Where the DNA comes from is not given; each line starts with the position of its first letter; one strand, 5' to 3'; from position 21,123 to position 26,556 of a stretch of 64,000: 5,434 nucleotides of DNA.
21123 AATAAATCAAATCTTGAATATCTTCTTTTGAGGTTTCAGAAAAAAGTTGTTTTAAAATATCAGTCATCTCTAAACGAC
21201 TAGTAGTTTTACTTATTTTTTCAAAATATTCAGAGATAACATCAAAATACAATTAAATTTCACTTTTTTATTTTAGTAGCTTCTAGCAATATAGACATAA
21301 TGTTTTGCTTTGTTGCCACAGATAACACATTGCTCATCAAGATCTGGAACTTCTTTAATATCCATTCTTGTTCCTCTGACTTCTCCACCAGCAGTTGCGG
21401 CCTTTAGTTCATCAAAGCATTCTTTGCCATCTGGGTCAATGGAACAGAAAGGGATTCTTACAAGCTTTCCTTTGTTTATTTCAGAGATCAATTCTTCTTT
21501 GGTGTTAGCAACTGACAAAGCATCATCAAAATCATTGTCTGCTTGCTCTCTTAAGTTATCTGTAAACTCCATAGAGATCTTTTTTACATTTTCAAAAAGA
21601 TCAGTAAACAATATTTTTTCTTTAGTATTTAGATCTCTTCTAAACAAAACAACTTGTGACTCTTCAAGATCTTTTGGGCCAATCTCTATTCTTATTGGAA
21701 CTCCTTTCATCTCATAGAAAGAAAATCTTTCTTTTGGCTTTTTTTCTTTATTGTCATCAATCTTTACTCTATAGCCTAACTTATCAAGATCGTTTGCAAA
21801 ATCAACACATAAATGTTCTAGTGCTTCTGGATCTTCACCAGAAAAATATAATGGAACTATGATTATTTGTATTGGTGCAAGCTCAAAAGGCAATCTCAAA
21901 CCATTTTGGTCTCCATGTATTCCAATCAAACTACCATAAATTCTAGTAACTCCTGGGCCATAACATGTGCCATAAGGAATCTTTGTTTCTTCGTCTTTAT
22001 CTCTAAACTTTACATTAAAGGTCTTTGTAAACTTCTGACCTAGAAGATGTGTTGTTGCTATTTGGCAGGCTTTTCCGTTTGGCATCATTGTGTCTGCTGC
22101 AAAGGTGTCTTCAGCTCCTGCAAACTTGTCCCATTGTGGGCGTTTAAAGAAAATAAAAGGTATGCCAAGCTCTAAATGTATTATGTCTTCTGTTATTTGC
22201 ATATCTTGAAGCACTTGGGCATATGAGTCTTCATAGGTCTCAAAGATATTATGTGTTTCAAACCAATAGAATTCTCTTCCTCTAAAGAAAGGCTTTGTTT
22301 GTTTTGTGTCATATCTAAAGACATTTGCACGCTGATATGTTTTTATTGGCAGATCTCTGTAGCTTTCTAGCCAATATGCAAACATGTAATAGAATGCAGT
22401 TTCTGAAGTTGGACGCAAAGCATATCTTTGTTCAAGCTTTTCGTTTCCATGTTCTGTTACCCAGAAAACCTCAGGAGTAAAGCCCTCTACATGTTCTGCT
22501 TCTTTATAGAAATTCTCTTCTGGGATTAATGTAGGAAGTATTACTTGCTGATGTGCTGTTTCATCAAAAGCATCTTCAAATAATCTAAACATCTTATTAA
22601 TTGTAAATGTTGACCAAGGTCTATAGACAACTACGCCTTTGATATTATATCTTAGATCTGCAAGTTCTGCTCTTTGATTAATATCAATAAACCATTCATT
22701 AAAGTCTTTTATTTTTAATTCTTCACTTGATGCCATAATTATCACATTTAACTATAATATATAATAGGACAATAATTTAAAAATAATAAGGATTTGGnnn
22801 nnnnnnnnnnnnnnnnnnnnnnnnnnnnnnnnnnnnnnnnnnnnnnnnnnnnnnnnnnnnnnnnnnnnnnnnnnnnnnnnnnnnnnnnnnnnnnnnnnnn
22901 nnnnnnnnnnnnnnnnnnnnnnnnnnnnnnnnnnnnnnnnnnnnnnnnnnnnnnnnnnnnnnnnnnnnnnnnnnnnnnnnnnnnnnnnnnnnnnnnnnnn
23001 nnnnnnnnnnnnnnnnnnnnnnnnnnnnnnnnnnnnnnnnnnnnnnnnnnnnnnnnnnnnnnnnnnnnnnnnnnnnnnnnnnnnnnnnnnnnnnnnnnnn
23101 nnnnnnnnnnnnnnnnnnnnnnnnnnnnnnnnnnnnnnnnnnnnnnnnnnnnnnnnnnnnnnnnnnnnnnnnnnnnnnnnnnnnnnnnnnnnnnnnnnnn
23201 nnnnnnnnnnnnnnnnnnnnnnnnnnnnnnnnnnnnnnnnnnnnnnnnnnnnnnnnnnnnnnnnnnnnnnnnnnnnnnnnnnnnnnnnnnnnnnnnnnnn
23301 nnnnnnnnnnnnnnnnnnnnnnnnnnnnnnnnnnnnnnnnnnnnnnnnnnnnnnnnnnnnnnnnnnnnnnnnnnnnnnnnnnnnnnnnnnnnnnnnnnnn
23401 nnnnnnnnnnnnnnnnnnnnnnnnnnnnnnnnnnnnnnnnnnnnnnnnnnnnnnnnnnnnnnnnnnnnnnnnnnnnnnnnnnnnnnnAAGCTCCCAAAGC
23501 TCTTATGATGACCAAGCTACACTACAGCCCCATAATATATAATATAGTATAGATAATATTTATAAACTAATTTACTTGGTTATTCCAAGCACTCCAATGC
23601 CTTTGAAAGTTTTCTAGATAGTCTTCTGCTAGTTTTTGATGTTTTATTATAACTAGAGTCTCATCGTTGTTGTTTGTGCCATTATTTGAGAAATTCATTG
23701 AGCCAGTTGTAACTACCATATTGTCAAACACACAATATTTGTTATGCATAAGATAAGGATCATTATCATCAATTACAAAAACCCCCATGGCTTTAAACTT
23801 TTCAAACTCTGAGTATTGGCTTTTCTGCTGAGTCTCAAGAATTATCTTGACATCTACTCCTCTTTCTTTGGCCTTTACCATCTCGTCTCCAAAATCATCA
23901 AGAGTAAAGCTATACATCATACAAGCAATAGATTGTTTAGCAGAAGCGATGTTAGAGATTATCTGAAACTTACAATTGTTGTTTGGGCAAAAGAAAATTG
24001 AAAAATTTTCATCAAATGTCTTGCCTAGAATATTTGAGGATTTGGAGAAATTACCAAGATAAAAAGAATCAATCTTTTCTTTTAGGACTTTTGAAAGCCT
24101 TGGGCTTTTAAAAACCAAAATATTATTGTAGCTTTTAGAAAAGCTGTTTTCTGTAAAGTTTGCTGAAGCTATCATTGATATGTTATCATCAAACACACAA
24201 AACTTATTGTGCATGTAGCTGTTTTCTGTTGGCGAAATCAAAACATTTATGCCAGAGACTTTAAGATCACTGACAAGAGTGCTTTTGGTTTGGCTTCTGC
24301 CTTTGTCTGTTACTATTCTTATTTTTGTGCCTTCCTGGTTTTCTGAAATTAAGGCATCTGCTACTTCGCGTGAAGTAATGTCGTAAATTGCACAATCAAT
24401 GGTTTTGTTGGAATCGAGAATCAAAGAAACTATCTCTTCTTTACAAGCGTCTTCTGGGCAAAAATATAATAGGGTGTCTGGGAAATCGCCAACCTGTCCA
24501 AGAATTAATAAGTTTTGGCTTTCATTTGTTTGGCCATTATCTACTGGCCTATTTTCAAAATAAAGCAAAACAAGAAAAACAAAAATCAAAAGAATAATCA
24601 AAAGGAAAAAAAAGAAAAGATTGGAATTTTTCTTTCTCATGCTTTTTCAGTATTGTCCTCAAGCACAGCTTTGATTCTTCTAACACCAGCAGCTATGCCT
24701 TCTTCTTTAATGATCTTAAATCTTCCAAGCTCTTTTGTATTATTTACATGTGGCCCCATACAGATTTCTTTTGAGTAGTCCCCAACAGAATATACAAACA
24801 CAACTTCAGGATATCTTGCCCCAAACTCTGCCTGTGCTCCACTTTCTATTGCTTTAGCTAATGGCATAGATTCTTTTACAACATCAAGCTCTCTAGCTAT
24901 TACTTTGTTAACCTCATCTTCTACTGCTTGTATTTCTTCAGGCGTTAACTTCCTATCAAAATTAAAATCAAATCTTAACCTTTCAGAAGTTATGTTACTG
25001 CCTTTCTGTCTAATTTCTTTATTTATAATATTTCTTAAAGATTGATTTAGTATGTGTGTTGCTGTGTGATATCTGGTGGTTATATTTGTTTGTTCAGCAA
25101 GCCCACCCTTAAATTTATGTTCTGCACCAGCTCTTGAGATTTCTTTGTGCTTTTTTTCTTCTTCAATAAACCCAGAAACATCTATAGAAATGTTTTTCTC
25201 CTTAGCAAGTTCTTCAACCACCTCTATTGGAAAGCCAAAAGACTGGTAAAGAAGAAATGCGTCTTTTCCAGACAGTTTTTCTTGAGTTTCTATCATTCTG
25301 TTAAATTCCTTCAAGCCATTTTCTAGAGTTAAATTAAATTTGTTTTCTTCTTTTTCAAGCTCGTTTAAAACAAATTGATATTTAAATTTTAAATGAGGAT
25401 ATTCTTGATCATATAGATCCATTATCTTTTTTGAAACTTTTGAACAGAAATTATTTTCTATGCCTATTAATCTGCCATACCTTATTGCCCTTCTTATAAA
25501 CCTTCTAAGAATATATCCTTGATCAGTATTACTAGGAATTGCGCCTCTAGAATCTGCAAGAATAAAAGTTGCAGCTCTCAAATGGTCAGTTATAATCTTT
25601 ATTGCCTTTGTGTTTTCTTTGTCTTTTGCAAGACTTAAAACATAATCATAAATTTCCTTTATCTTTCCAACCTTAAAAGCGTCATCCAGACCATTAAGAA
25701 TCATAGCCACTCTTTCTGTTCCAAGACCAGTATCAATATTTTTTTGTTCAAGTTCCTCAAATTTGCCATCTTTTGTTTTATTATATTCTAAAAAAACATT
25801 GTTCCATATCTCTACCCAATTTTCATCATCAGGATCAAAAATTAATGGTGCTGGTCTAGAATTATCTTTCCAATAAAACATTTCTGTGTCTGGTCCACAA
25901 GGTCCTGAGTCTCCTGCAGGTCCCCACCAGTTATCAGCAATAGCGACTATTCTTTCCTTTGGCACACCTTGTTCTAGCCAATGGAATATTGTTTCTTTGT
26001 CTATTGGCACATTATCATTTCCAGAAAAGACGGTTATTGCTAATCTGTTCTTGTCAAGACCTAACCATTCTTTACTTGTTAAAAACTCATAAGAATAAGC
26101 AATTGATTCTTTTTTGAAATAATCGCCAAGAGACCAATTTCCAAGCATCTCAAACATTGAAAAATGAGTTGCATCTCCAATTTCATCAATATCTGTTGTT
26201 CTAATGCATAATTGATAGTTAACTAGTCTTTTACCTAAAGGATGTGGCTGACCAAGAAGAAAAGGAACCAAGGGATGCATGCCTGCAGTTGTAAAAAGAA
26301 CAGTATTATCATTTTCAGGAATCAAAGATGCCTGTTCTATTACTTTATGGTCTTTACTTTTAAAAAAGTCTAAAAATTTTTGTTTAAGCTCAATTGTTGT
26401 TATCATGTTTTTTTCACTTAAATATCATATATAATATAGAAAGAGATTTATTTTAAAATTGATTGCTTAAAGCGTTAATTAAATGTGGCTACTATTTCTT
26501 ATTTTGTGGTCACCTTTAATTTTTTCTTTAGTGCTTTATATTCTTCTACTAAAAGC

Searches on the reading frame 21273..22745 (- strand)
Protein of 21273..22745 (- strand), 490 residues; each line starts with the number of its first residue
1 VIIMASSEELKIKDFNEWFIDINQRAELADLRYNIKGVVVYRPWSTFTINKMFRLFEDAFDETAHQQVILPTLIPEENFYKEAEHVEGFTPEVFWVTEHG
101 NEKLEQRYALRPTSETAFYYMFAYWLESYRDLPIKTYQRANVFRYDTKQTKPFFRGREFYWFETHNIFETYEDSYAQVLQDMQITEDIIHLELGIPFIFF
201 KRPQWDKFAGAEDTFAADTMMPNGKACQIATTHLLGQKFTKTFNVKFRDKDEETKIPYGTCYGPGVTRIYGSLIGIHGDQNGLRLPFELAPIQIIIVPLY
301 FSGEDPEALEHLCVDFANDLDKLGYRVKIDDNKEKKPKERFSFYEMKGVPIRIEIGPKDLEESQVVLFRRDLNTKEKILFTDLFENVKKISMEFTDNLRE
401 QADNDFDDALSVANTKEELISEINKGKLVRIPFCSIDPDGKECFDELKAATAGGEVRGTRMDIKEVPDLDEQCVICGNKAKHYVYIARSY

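Call 30: search_protein_families(library=pfam, proteins=[window:21273-22745:-], max_evalue=0.001)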
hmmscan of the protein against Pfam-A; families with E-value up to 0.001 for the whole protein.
window:21273-22745:- (490 aa): 3 families
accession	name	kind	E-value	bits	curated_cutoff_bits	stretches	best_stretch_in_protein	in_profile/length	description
PF00587.30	tRNA-synt_2b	-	6.3e-28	98.5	29.3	1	102-272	5-174/179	tRNA synthetase class II core domain (G, H, P, S and T)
PF03129.25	HGTP_anticodon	-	3.5e-15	56.4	21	1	293-389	1-93/94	Anticodon binding domain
PF09180.16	ProRS-C_1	-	8.6e-12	45.5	31.5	1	417-490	2-71/71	Prolyl-tRNA synthetase, C-terminal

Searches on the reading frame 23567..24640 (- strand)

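Call 10: search_protein_families(library=pfam, proteins=[window:23567-24640:-], max_evalue=0.01)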
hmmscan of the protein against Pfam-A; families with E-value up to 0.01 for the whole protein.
window:23567-24640:- (357 aa): 5 families
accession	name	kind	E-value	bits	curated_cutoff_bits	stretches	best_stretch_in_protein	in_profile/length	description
PF13091.12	PLDc_2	-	2.7e-50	170.1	27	2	227-349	1-132/132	PLD-like domain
PF11495.14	Regulator_TrmB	-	5.1e-08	32.9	22.2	1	223-353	11-133/233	Archaeal transcriptional regulator TrmB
PF00614.28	PLDc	-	1.5e-05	25.2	21.9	0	143-166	5-28/28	Phospholipase D Active site motif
PF09565.16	RE_NgoFVII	-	0.00017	21.4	23.8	0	311-348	110-151/162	NgoFVII restriction endonuclease N-terminal PLD domain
PF07894.18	SACK1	-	0.00094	19.3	21.4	1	220-279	119-183/274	Scaffolding anchor of CK1 domain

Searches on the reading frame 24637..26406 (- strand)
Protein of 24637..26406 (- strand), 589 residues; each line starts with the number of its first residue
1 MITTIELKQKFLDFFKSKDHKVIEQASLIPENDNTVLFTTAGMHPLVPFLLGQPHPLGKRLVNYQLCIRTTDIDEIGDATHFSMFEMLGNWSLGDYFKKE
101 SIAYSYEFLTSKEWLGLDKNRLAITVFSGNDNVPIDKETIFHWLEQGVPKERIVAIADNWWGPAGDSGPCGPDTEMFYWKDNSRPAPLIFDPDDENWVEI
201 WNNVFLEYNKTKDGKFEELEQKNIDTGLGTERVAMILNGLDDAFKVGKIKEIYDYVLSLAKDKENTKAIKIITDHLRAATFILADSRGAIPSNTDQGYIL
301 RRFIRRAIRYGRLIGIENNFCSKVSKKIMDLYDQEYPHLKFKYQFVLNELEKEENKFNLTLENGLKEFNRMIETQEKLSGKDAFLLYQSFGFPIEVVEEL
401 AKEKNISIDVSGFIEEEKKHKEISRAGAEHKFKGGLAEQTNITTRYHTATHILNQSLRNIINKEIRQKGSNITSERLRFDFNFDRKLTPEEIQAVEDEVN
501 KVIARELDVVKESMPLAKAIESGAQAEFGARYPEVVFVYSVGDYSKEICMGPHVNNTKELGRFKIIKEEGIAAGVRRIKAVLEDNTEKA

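Call 10: search_protein_families(library=pfam, proteins=[window:24637-26406:-], max_evalue=0.01)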
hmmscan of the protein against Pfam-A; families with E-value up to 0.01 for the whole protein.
window:24637-26406:- (589 aa): 3 families
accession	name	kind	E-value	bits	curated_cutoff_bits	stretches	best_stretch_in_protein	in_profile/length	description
PF01411.24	tRNA-synt_2c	-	4.6e-123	412.1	30.3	1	6-451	1-453/552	tRNA synthetases class II (A)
PF07973.19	tRNA_SAD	-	1.1e-16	60.9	24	1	538-578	3-43/44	Threonyl and Alanyl tRNA synthetase second additional domain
PF01409.25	tRNA-synt_2d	-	0.0069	16.3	19.8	0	175-242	175-231/246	tRNA synthetases class II core domain (F)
